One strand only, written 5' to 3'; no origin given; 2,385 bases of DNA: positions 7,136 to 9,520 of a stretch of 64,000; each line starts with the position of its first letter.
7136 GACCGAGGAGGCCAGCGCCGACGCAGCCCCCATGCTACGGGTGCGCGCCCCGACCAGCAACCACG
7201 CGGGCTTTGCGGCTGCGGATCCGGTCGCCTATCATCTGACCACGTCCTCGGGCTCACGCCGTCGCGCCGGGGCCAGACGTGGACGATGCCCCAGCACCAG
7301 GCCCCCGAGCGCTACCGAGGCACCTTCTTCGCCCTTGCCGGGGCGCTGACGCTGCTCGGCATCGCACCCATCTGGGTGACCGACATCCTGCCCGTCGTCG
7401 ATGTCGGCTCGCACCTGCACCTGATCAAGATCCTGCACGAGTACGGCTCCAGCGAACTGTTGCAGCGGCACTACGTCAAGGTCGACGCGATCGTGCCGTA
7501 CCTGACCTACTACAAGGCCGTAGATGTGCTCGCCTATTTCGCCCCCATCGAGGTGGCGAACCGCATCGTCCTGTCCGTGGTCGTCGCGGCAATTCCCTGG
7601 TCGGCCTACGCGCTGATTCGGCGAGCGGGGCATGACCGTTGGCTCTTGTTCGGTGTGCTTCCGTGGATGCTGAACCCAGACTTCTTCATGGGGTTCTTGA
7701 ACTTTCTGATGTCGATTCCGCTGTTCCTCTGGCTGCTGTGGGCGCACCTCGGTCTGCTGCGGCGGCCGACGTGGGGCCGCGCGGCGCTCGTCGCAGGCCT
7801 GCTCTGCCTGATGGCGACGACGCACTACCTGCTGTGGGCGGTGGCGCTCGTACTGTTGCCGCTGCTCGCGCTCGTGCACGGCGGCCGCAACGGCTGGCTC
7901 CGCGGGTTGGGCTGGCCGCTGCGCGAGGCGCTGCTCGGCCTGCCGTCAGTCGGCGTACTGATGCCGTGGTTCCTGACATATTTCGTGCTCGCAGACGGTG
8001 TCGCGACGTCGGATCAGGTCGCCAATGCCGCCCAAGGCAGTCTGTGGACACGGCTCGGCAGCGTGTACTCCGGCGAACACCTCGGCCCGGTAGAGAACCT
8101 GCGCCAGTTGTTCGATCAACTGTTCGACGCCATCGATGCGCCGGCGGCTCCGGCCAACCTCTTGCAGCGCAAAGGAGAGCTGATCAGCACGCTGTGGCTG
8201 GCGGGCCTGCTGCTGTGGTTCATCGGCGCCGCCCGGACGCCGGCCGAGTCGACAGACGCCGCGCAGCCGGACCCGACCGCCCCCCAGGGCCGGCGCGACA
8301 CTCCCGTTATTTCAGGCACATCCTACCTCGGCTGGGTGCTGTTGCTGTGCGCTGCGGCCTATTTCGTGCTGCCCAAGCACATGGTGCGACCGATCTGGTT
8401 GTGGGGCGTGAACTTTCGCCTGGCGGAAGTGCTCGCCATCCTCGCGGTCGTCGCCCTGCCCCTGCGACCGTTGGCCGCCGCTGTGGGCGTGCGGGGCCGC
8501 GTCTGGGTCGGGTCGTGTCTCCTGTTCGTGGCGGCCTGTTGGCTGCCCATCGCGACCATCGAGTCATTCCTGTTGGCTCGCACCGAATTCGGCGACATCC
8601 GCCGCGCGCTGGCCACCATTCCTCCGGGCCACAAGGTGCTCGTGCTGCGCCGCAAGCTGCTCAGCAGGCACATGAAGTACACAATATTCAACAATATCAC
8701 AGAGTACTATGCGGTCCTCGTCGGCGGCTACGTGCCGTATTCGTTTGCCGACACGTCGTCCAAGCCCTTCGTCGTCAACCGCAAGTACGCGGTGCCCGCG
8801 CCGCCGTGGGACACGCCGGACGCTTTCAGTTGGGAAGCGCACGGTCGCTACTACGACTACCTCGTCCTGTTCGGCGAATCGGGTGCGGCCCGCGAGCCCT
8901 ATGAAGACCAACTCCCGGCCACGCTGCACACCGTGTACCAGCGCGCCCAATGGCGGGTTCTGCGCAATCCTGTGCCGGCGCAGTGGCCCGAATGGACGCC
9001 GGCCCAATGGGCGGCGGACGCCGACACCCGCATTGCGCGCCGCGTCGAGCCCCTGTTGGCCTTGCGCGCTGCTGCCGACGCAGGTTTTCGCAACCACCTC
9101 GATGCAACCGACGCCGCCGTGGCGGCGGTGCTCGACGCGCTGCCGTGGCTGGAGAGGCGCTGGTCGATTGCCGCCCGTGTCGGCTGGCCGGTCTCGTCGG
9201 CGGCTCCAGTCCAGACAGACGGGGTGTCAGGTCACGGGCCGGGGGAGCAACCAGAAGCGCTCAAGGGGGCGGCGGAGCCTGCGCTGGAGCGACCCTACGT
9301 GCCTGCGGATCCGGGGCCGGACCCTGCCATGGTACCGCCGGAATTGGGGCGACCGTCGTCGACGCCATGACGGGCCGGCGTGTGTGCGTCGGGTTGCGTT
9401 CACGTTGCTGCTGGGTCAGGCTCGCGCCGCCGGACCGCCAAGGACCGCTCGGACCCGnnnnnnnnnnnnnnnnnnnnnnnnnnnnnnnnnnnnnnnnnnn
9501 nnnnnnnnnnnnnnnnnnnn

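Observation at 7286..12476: Three-part membrane glycosylation module: GT-C membrane protein, polyprenyl-phosphate GT2, small anchored protein, YfhO-like GT-C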

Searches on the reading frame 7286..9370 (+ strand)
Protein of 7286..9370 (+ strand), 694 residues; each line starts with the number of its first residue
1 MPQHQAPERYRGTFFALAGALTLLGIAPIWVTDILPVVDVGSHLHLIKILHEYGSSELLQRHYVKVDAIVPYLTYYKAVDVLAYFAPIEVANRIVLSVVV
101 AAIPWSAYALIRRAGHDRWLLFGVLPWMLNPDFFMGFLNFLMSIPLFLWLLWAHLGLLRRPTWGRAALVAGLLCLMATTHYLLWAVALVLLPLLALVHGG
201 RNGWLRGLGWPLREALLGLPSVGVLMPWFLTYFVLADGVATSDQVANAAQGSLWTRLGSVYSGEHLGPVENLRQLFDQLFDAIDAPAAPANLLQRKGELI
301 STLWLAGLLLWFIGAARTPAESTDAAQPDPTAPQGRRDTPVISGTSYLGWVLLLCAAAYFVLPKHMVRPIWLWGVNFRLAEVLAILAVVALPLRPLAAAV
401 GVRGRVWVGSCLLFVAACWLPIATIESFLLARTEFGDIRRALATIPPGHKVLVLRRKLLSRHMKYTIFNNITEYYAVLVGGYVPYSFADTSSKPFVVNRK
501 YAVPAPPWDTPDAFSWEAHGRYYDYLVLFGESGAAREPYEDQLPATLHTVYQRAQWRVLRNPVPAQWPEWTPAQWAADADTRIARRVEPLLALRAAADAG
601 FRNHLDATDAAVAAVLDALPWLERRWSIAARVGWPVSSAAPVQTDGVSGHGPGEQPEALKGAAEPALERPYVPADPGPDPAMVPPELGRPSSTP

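Call 7: search_protein_families(library=pfam, proteins=[window:7286-9370:+], max_evalue=1)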
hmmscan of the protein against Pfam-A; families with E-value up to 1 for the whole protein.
window:7286-9370:+ (694 aa): 1 family
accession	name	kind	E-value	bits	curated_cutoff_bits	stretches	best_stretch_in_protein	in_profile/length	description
PF24377.1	DUF7533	-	0.56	10.8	27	0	383-418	8-43/74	Family of unknown function (DUF7533)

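Call 8: search_protein_families(library=ncbifam, proteins=[window:7286-9370:+], max_evalue=1)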
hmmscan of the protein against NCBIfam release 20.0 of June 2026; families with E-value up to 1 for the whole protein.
window:7286-9370:+ (694 aa): 0 families

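Call 13: find_homologous_proteins(query=window:7286-9370:+)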
Query window:7286-9370:+ (694 aa): 58 proteins with E <= 0.001 among 8000 candidates.
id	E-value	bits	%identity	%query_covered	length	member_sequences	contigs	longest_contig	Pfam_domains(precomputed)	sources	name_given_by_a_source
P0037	0.0e+0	1583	100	100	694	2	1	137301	-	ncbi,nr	ncbi:MAG: hypothetical protein EXR79_03040 [Myxococcales bacterium]|nr:hypothetical protein [Myxococ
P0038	0.0e+0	1309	85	100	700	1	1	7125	-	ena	-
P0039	7.4e-223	760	57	90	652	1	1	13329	-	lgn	-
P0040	1.7e-218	746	61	80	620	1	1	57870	-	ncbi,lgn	-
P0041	1.1e-215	736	56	91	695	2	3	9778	-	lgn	-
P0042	3.5e-215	735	61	80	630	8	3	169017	-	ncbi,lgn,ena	-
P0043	1.8e-214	732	60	80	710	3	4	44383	-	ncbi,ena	-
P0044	1.4e-211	723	60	83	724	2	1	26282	-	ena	-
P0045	8.4e-211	720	55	93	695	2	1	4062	-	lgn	-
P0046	3.4e-207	708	58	81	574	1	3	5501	-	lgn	-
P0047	6.2e-207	707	57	86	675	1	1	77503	-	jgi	jgi:hypothetical protein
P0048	7.9e-206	704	59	80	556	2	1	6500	-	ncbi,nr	ncbi:MAG: hypothetical protein FJ100_20990 [Deltaproteobacteria bacterium]|nr:hypothetical protein [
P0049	2.0e-204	699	58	80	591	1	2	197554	-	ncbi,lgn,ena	-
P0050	1.4e-202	693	58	80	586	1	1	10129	-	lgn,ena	-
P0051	3.2e-199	682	58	80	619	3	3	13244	-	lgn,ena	-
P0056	5.3e-187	641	51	86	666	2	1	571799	-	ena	-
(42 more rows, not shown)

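Call 18: search_solved_structures(query=A2, max_evalue=10)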
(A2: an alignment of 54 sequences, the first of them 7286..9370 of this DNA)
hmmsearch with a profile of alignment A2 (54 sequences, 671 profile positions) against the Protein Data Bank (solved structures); distinct sequences matched with E-value up to 10: 8.
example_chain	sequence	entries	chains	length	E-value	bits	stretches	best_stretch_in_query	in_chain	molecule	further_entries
5aqc_A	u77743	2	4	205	0.078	14.5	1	270-325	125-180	HTH-TYPE TRANSCRIPTIONAL REPRESSOR KSTR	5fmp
5cw8_A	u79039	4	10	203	0.084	14.4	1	270-325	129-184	HTH-type transcriptional repressor KstR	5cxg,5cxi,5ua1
3mnl_A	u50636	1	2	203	0.084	14.4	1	270-325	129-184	TRANSCRIPTIONAL REGULATORY PROTEIN (PROBABLY TETR-FAMILY)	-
5ua2_A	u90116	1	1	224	0.094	14.2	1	270-325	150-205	HTH-type transcriptional repressor KstR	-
2npm_A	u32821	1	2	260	1.8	10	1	497-546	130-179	14-3-3 domain containing protein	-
4zq0_A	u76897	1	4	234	3.5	9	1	499-550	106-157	14-3-3 protein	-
5by9_A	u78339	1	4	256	3.7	9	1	499-550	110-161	14-3-3 protein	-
4f7r_A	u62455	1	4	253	3.7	8.9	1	499-550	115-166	14-3-3 protein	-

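Call 21: search_protein_families(library=pfam, alignment_id=A2, max_evalue=0.1)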
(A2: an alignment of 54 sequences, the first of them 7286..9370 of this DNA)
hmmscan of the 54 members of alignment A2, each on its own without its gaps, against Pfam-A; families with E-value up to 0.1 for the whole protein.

A. member 1, window:7286-9370:+ (694 aa): 0 families

B. families by the number of members that match (of 54 scanned): 6 families
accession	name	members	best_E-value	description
PF24645.1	DUF7639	2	0.013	Domain of unknown function (DUF7639)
PF11225.14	DUF3024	1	0.003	Domain of unknown function (DUF3024)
PF20639.2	Rrn6_K-rich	1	0.0098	RRN6, K-rich C-terminal domain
PF09877.14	EhaL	1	0.018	Energy-converting hydrogenase subunit EhaL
PF04241.20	DUF423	1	0.085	Protein of unknown function (DUF423)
PF02656.20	DUF202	1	0.089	Domain of unknown function (DUF202)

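Call 22: find_encoding_contigs(protein=P0040, flank=8000, max_places=2)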
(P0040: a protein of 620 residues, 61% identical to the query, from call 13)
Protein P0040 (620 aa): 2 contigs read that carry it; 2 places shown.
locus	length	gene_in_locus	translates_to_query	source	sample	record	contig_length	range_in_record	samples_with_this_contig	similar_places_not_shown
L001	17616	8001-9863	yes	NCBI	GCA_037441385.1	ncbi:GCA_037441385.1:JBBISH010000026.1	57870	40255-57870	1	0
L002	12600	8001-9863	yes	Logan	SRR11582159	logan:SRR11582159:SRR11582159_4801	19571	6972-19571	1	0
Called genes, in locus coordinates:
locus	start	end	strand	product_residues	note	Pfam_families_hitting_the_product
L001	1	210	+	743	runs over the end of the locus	PF01725:Ham1p_like, PF22458:RsmF-B_ferredox, PF01189:Methyltr_RsmB-F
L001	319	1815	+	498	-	PF00009:GTP_EFTU (faint), PF00350:Dynamin_N (faint), PF01926:MMR_HSR1, PF02421:FeoB_N, PF07650:KH_2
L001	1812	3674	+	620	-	PF03193:RsgA_GTPase (faint), PF01926:MMR_HSR1, PF02421:FeoB_N, PF00009:GTP_EFTU, PF01926:MMR_HSR1, PF02421:FeoB_N, PF04548:AIG1 (weak), PF14714:KH_dom-like, +3 more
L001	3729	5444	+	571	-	PF02463:SMC_N, PF13476:AAA_23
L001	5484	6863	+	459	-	-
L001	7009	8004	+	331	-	PF01180:DHO_dh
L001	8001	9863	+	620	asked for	-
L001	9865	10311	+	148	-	-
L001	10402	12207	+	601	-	-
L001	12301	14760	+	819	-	PF03030:H_PPase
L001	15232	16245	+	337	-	-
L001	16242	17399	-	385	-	-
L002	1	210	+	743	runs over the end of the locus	PF01725:Ham1p_like, PF22458:RsmF-B_ferredox, PF01189:Methyltr_RsmB-F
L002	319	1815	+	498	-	PF03193:RsgA_GTPase (faint), PF00009:GTP_EFTU (faint), PF00350:Dynamin_N (faint), PF01926:MMR_HSR1, PF02421:FeoB_N, PF07650:KH_2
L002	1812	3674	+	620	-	PF03193:RsgA_GTPase (faint), PF01926:MMR_HSR1, PF02421:FeoB_N, PF00009:GTP_EFTU, PF01926:MMR_HSR1, PF02421:FeoB_N, PF04548:AIG1 (weak), PF14714:KH_dom-like, +3 more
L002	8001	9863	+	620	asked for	-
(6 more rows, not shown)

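Call 23: find_encoding_contigs(protein=P0056, flank=8000, max_places=2)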
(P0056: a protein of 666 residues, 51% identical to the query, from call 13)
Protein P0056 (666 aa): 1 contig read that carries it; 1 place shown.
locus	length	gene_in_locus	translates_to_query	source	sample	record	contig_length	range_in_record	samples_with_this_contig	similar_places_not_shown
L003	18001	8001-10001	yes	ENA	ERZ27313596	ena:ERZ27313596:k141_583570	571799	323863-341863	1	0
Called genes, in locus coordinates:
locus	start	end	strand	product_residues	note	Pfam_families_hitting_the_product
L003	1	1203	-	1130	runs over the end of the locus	PF11617:Cu-binding_MopE (faint), PF24681:Kelch_KLHDC2_KLHL20_DRC7 (faint)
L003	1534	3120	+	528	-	PF13541:ChlI, PF00158:Sigma54_activat (faint), PF01078:Mg_chelatase, PF07728:AAA_5, PF00493:MCM (weak), PF13335:Mg_chelatase_C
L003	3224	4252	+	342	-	PF00154:RecA_N, PF06745:ATPase (faint), PF08423:Rad51 (weak), PF13481:AAA_25 (faint), PF27531:MT3502_N (weak), PF21096:RecA_C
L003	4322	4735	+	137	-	PF00436:SSB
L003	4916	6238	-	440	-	PF04055:Radical_SAM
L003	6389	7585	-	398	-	-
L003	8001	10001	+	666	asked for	-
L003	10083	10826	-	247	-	PF00535:Glycos_transf_2, PF10111:Glyco_tranf_2_2 (weak), PF13641:Glyco_tranf_2_3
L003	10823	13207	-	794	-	PF13231:PMT_2 (weak)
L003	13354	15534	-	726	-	-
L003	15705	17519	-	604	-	PF16697:Yop-YscD_cpl, PF01590:GAF, PF13185:GAF_2, PF13492:GAF_3, PF00158:Sigma54_activat, PF14532:Sigma54_activ_2, PF07728:AAA_5, PF25601:AAA_lid_14, +1 more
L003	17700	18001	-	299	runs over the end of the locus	-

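Call 31: predict_structure(alignment_id=A2)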
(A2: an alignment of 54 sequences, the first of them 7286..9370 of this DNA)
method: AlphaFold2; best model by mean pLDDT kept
length: 694 residues; sequences in the alignment: 54
mean_pLDDT: 82.4   pTM: 0.82
mean pLDDT of the five models: 82.4, 80.9, 80.0, 79.6, 79.2
residues with pLDDT >= 90: 358; 70-90: 190; 50-70: 74; < 50: 72
segments of 3 or more residues with pLDDT < 50: 1-4, 235-237, 488-490, 636-694
pLDDT, mean of each block of 10 residues (from residue 1): 57 97 98 88 89 91 79 89 95 97 98 96 97 91 97 97 98 95 94 97 96 98 87 55 54 70 72 88 92 95 98 94 62 71 95 95 67 73 97 95 97 98 96 88 90 81 82 77 60 80 86 92 93 86 97 93 93 90 82 80 79 76 60 46 39 40 41 39 40 44
secondary structure, 60 per line:
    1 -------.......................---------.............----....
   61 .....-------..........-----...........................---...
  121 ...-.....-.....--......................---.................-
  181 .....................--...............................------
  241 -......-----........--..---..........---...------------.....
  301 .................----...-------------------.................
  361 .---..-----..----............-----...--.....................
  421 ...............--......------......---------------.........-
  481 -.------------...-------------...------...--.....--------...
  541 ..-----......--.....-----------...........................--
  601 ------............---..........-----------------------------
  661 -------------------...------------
elements in order (helices of 4 or more, strands of 3 or more residues): H8-30 H40-52 H57-62 E63-65 H73-82 H88-114 H118-123 H125-129 H131-135 H138-159 H163-179 H181-201 H204-234 H242-247 H253-260 H268-277 H296-317 H344-361 H378-389 H400-435 H438-443 E450-455 H471-479 E495-497 E525-529 H538-542 E548-553 E556-560 H572-598 H607-618 H622-631

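Call 36: find_related_loci(query=A2, collection=genome_contigs, flank=10000)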
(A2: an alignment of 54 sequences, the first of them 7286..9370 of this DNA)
Query A2 (694 aa) in genome_contigs; peptide patterns used: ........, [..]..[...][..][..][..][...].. (x = any residue, [..] = any of these).
72 stretches matched a pattern; 44 encode a relative of the query (tblastn E <= 1e-3); 41 distinct loci.
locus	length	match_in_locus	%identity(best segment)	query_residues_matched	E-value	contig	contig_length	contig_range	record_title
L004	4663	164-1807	61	14-568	0e+0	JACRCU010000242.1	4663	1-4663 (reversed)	MAG: Deltaproteobacteria bacterium isolate NC_groundwater_1654_Pr3_B-0.1um_9_b SR-2_scaffold_141_1768456, whole genome s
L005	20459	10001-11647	61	14-568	0e+0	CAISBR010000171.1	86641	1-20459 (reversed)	MAG: uncultured Myxococcales bacterium isolate Ki3-D4_bin-362 genome assembly, contig: bin-362:171/244, whole genome sho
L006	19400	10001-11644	61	14-568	0e+0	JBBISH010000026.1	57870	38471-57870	MAG: Myxococcales bacterium isolate STS170223_bin_369 NODE_348_length_57870_cov_2.05639, whole genome shotgun sequence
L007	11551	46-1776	57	2-588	0e+0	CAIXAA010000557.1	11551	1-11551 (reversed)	MAG: uncultured Myxococcales bacterium isolate MJ120716A_bin-0880 genome assembly, contig: bin-0880:557/998, whole genom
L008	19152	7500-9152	59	13-568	0e+0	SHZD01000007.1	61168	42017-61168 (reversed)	MAG: Myxococcales bacterium isolate Baikal-deep-G136 BACOMB-C1788, whole genome shotgun sequence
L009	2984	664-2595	52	8-622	0e+0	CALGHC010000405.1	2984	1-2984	MAG TPA_asm: uncultured Myxococcales bacterium isolate ERR2206756_bin.84_CONCOCT_v1.1_MAG genome assembly, contig: ERZ88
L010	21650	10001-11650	60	14-568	0e+0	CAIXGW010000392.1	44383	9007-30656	MAG: uncultured Myxococcales bacterium isolate ErkenSummer_bin-0937 genome assembly, contig: bin-0937:392/404, whole gen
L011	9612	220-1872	58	13-568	0e+0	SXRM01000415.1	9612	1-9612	MAG: Proteobacteria bacterium isolate F1-140-MAGs058 F1-140__c538578, whole genome shotgun sequence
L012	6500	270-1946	59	5-568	0e+0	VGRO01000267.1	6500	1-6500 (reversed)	MAG: Deltaproteobacteria bacterium isolate M_DeepCast_65m_m1_011 M_DeepCast_65m_m1_011_Ga0194120_10021539, whole genome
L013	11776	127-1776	60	14-568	0e+0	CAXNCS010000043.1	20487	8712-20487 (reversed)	MAG: Myxococcota bacterium isolate MiH-14oct19-125 genome assembly, contig: MiH-14oct19-C5160, whole genome shotgun sequ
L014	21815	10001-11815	50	24-635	0e+0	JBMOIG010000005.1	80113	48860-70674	MAG: Myxococcota bacterium isolate Deming_bin.407 contig432, whole genome shotgun sequence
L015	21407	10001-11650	56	28-579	0e+0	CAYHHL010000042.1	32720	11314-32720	MAG TPA_asm: uncultured Enterobacteriaceae bacterium isolate ERP119702_co1_145 genome assembly, contig: NODE_1247_length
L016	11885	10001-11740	51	14-584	0e+0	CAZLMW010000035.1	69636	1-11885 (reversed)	MAG TPA_asm: uncultured Enterobacteriaceae bacterium isolate binchicken_co46_896 genome assembly, contig: NODE_617_lengt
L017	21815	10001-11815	50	24-635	0e+0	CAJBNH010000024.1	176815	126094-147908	MAG: uncultured Myxococcales bacterium isolate Loc090721-8m_bin-517 genome assembly, contig: bin-517:024/201, whole geno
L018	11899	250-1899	59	14-568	0e+0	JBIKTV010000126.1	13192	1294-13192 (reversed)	MAG: Myxococcota bacterium isolate ME2015-07-30_3300044647_group6_bin219 Rohwer_bin1498_scaffold_4390_c1, whole genome s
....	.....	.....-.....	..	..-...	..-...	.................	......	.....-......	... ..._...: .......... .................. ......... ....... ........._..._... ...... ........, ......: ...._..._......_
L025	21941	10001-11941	49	3-618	3e-169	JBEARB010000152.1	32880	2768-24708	MAG: Pseudomonadota bacterium isolate muddycreek_2019_sw_WHONDRS-S19S_0082_B_bin.95 scaffold_2403262, whole genome shotg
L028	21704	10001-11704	53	5-576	9e-160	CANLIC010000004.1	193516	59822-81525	MAG: Myxococcales bacterium isolate TH-Jun18-32 genome assembly, contig: TH-Jun18-C44, whole genome shotgun sequence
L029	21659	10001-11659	51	14-576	8e-157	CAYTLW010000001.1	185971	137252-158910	MAG TPA_asm: uncultured Enterobacteriaceae bacterium isolate binchicken_co141_175 genome assembly, contig: NODE_125_leng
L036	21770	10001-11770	51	26-620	0e+0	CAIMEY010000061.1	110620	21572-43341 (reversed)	MAG: uncultured Myxococcales bacterium isolate Umea_bin-05835 genome assembly, contig: bin-05835:061/123, whole genome s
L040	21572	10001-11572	34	31-567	2e-69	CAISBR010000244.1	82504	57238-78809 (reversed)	MAG: uncultured Myxococcales bacterium isolate Ki3-D4_bin-362 genome assembly, contig: bin-362:244/244, whole genome sho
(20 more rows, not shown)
